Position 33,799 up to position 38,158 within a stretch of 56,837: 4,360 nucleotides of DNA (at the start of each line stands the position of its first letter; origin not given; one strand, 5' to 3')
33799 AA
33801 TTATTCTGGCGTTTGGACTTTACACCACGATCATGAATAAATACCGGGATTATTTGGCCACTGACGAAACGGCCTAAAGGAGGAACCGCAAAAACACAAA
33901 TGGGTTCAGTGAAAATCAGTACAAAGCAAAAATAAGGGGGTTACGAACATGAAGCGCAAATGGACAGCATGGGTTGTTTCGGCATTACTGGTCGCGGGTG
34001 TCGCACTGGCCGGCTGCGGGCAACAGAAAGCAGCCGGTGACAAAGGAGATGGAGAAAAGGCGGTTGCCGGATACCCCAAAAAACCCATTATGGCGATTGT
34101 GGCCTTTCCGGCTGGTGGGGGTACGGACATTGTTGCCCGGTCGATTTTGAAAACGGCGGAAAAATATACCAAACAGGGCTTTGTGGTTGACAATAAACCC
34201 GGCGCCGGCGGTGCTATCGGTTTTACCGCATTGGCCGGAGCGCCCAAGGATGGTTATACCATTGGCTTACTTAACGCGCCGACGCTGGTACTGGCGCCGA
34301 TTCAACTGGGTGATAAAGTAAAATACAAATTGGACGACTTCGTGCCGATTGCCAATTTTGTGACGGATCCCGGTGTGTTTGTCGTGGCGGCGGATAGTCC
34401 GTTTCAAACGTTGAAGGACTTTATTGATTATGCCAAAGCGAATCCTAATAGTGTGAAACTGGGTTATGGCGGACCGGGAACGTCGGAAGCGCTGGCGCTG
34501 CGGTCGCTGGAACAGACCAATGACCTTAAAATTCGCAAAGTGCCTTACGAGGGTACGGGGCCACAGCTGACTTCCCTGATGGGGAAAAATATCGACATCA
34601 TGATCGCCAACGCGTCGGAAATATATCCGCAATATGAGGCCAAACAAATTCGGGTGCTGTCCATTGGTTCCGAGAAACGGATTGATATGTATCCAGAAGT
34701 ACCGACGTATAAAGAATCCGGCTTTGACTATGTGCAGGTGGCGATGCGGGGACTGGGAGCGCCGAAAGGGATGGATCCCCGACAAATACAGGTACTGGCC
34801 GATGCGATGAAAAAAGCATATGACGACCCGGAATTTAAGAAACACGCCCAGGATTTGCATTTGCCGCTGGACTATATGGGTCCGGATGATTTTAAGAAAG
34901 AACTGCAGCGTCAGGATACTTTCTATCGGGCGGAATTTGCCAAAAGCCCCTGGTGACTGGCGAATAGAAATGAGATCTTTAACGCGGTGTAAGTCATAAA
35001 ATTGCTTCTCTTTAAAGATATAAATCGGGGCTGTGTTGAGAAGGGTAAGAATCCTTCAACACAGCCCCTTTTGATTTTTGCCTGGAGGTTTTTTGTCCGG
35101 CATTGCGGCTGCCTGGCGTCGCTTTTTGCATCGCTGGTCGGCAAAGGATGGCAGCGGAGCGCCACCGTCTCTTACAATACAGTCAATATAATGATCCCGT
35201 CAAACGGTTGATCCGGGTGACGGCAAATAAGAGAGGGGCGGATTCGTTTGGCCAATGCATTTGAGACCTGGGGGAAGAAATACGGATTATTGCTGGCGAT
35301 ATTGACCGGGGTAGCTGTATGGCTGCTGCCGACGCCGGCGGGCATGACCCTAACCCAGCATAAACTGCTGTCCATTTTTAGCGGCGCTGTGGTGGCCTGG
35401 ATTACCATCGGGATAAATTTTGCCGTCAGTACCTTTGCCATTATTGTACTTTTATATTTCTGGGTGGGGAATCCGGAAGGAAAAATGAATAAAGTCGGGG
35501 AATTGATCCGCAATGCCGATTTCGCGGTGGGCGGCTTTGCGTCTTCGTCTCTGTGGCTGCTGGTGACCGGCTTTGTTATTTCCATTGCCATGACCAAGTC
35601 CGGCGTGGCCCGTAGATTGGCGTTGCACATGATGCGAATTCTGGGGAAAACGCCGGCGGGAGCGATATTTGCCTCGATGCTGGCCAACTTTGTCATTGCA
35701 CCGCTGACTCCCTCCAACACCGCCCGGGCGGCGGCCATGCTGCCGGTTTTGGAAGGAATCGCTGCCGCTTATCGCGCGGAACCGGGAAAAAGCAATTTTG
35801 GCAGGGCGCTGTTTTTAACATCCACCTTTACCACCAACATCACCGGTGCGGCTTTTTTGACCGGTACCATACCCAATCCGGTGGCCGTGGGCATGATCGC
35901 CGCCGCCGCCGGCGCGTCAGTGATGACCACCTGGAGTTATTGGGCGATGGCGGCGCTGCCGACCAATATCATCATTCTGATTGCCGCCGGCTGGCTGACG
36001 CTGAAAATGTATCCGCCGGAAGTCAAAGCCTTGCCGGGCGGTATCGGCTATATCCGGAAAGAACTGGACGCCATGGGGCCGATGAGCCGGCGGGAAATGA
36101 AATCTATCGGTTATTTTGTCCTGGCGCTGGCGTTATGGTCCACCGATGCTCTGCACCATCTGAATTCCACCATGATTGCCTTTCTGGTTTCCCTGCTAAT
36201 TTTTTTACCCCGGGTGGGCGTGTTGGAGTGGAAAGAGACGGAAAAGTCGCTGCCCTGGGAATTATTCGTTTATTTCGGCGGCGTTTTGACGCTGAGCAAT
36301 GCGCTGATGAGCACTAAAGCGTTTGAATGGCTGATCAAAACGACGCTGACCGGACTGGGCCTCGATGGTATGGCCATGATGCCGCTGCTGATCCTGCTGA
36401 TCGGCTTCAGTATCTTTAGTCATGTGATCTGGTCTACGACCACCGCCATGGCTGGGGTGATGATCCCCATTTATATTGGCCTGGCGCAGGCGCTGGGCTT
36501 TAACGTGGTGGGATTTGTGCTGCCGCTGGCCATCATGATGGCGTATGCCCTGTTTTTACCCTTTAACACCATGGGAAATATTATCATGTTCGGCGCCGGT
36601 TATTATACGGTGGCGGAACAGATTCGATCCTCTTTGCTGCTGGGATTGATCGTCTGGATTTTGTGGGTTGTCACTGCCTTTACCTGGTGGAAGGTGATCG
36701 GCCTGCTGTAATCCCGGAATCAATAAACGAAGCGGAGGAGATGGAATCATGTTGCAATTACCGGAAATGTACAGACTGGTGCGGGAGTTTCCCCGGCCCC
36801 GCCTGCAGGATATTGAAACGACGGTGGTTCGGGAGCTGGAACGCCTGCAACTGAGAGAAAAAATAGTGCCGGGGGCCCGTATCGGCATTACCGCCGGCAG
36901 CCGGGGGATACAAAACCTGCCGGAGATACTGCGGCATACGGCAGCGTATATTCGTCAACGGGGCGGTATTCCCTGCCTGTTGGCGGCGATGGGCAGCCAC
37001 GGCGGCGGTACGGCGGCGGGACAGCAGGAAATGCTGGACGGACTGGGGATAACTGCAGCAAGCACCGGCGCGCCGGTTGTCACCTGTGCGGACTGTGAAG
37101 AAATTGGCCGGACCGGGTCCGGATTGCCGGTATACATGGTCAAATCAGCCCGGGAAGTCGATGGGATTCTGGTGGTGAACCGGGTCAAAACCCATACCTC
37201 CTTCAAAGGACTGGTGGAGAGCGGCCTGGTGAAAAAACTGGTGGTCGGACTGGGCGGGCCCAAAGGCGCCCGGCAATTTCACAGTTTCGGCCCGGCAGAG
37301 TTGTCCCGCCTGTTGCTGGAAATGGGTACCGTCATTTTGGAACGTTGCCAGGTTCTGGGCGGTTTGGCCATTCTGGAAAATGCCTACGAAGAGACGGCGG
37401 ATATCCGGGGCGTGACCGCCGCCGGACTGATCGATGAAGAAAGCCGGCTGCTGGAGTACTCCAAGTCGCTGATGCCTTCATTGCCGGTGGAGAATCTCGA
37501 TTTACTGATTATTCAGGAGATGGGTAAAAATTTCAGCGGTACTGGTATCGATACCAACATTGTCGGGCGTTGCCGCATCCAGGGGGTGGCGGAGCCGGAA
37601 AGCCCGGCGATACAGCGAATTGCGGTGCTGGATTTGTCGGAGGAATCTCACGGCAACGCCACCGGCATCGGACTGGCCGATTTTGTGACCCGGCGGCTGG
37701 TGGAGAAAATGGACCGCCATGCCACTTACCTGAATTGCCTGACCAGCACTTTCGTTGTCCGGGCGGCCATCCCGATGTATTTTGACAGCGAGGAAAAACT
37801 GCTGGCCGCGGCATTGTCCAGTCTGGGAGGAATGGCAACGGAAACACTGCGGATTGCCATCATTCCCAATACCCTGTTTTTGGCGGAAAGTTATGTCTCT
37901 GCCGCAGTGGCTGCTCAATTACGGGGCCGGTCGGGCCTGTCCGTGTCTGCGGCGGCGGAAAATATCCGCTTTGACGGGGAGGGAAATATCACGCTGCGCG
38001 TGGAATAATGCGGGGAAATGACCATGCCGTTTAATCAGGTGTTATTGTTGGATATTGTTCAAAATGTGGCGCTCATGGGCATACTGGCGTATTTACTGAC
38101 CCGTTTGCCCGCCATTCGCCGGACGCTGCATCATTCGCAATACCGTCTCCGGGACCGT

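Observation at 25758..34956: One sigma-54 activator, two -24/-12 promoters: cysteine-desulfidase-family gene plus a UroD-like/M24/TctBAC operon as a single regulon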

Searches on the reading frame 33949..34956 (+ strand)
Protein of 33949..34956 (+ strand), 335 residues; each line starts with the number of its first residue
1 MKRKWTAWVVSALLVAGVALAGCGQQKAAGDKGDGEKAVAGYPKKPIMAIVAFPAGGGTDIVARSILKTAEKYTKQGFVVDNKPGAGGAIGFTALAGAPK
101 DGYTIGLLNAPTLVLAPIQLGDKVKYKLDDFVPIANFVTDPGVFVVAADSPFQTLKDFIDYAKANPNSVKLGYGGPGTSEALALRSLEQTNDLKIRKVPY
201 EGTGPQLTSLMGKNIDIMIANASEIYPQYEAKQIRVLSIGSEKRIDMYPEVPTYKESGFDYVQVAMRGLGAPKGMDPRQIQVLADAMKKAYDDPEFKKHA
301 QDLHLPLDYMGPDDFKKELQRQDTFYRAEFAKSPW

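Call 5: search_protein_families(library=pfam, proteins=[window:33949-34956:+])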
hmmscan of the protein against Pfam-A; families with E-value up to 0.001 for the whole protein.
window:33949-34956:+ (335 aa): 1 family
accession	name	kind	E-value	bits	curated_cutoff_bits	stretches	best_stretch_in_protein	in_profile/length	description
PF03401.19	TctC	-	1.5e-52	179.2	27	1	62-317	1-256/274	Tripartite tricarboxylate transporter family receptor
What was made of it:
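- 33949..34956 (+): TctC solute-binding protein. PF03401 1.5e-52 (call 5).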

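Call 6: search_protein_families(library=ncbifam, proteins=[window:33949-34956:+])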
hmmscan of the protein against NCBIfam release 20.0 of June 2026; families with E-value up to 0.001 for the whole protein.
window:33949-34956:+ (335 aa): 1 family
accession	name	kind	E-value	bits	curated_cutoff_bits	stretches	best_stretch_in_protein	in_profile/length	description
NF047847.2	SS_mature_LptM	equivalog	0.00047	20.2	27.7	1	1-25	1-22/31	LPS translocon maturation chaperone LptM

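Call 81: search_solved_structures(query=window:33949-34953:+, max_evalue=1e-10)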
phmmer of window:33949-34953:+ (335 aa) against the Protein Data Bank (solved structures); distinct sequences matched with E-value up to 1e-10: 11.
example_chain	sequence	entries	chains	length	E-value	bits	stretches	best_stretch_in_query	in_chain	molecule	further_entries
4x9t_A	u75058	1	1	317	2.2e-46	161.7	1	39-328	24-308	Uncharacterized protein UPF0065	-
25hk_A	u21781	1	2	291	3.3e-43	151.2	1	39-299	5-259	Tripartite tricarboxylate transporter substrate binding protein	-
2dvz_A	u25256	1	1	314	2.2e-42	148.5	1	40-323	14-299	Putative exported protein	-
7ndr_A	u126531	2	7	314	3.6e-39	138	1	42-303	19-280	Tripartite tricarboxylate transporter substrate binding protein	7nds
2f5x_A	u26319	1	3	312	8.3e-39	136.8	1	41-305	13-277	BugD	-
2qpq_A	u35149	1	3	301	2.3e-36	128.8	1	40-321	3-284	protein Bug27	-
8hkb_A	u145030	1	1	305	2.3e-36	128.7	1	47-298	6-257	Periplasmic terephthalate binding protein (TBP)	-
8hka_A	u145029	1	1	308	3e-36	128.4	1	47-298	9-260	Periplasmic terephthalate binding protein (TBP)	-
8hk9_D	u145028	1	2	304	3.4e-36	128.2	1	47-298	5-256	Periplasmic terephthalate binding protein (TBP)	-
5oei_A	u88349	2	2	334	3.5e-27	98.6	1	23-280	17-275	Uncharacterized protein family UPF0065:Tat pathway signal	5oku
6hke_A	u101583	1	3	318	6.7e-27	97.7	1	41-303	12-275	Possible TctC subunit of the Tripartite Tricarboxylate Transport(TTT) Family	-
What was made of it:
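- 33949..34956 (+): Closest solved Bug/TctC proteins 1e-46 to 1e-27, with no clue to the ligand (call 81).
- Tried and rejected: PDB hits for TctC gave no ligand clue (call 81).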

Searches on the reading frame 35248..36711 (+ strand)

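Call 5: search_protein_families(library=pfam, proteins=[window:35248-36711:+])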
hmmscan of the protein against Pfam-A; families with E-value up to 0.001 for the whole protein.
window:35248-36711:+ (487 aa): 2 families
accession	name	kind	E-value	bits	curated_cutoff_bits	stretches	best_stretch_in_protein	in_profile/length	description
PF00939.25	Na_sulph_symp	-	1.4e-89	301.7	27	1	13-487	6-472/472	Sodium:sulfate symporter transmembrane region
PF03600.22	CitMHS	-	2.7e-25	89.6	31.9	1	49-432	2-334/336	Citrate transporter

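Call 6: search_protein_families(library=ncbifam, proteins=[window:35248-36711:+])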
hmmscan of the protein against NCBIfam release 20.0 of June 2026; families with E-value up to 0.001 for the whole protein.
window:35248-36711:+ (487 aa): 1 family
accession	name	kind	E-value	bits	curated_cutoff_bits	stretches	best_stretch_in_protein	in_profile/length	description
TIGR00785.1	dass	subfamily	2.1e-80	270.6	198.6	1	28-481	1-444/444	DASS family sodium-coupled anion symporter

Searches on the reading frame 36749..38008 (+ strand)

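Call 5: search_protein_families(library=pfam, proteins=[window:36749-38008:+])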
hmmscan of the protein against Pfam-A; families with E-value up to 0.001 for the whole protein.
window:36749-38008:+ (419 aa): 1 family
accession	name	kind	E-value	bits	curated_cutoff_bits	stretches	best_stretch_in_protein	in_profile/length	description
PF04015.17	DUF362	-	0.00019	22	24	1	58-203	20-162/200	Domain of unknown function (DUF362)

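Call 6: search_protein_families(library=ncbifam, proteins=[window:36749-38008:+])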
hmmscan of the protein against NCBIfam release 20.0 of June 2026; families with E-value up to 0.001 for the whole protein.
window:36749-38008:+ (419 aa): 1 family
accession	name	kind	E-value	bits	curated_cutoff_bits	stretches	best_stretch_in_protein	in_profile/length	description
NF052515.1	NPN_iso_grp_22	equivalog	2.6e-146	487.6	400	1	4-391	1-389/392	nickel pincer cofactor-dependent isomerase, group 22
